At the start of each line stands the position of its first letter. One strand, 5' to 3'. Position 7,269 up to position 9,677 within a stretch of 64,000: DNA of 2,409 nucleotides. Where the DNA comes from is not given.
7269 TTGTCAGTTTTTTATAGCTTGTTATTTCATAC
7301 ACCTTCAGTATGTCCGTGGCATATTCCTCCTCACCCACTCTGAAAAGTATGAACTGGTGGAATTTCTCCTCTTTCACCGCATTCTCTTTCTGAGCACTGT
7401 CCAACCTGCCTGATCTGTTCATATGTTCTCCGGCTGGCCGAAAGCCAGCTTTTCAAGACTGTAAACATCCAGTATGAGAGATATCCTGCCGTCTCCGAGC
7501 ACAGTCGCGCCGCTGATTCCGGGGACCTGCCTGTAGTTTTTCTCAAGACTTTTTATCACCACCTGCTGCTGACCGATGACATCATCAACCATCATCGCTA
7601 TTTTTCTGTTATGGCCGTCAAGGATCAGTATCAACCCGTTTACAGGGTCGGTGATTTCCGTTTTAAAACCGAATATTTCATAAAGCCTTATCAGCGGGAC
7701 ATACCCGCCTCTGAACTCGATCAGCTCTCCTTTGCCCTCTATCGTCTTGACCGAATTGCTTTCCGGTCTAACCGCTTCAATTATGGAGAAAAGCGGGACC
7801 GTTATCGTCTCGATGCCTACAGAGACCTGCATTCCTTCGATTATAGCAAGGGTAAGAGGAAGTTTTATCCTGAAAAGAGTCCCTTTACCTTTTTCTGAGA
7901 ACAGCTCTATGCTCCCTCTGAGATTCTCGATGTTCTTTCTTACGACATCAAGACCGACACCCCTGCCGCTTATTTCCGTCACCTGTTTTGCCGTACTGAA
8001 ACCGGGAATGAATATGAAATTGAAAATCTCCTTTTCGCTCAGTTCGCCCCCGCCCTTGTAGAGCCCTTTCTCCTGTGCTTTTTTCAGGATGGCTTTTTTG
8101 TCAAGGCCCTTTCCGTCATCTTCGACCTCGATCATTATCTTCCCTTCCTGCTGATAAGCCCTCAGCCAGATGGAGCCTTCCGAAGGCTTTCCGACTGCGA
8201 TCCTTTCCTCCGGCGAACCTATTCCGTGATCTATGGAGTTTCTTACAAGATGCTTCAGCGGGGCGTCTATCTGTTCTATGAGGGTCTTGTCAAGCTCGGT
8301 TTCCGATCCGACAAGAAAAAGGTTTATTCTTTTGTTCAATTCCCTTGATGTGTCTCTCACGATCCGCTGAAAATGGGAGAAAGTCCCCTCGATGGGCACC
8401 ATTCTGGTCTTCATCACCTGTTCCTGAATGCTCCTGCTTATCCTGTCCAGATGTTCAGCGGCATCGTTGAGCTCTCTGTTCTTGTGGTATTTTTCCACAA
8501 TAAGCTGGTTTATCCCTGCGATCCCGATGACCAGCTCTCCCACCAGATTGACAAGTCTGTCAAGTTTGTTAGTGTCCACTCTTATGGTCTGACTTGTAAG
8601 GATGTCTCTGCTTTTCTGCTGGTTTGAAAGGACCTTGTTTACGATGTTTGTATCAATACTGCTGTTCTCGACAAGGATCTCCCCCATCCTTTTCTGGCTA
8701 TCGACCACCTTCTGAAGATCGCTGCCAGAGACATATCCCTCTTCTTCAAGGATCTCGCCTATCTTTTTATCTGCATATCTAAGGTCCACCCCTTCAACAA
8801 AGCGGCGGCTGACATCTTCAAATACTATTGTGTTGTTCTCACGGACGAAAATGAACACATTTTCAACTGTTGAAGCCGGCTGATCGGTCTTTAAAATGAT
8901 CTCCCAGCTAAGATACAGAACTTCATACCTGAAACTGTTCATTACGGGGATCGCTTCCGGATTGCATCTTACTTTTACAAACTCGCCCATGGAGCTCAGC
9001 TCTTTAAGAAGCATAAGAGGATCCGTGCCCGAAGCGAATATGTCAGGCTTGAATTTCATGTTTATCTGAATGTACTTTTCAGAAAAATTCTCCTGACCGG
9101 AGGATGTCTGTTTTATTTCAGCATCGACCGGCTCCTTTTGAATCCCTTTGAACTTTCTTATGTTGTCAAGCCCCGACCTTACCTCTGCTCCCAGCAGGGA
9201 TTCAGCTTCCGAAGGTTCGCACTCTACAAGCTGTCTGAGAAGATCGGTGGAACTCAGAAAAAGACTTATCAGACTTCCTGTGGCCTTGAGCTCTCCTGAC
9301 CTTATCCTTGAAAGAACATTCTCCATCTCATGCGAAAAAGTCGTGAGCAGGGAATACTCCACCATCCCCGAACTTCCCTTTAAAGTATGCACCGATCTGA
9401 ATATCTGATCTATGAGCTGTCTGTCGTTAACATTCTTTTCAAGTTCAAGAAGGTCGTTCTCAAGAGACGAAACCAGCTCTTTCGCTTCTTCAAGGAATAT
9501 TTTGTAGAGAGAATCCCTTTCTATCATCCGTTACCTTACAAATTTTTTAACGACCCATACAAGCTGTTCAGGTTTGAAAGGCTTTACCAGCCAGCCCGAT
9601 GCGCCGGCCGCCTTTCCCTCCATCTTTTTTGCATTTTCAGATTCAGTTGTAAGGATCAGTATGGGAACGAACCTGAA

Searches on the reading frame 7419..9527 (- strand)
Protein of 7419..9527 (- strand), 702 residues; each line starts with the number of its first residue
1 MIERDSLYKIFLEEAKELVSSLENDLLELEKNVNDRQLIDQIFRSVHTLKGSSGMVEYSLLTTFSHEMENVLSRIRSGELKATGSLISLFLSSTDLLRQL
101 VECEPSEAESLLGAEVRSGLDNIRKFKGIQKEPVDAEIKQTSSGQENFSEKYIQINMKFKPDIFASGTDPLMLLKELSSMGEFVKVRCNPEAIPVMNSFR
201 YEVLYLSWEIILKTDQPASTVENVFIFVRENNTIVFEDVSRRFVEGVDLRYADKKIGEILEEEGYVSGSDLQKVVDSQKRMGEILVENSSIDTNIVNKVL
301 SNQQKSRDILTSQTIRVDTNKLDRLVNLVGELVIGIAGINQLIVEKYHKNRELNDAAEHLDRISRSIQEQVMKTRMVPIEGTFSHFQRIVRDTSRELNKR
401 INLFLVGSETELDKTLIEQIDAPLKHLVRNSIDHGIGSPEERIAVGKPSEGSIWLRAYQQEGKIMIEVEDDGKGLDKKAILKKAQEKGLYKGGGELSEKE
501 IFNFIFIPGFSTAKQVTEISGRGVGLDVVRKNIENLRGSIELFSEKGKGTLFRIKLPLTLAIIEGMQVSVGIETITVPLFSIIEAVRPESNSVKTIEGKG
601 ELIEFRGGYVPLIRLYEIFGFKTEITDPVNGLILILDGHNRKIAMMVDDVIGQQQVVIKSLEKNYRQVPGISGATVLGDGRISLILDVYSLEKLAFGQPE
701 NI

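Call 72: search_protein_families(library=pfam, proteins=[window:7419-9527:-], max_evalue=0.00001)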
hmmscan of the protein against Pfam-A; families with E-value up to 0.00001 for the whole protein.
window:7419-9527:- (702 aa): 4 families
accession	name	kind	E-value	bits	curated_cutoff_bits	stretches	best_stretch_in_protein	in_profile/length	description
PF01584.24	CheW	-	1.9e-24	86.3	23.5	1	565-691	2-133/138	CheW-like domain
PF02895.20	H-kinase_dim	-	3e-18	66.5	23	1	312-374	1-68/68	Signal transducing histidine kinase, homodimeric domain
PF01627.28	Hpt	-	1.9e-16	60.5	24.6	1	7-97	2-74/84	Hpt domain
PF02518.31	HATPase_c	-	3.7e-16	60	26.4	1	424-559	10-110/111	Histidine kinase-, DNA gyrase B-, and HSP90-like ATPase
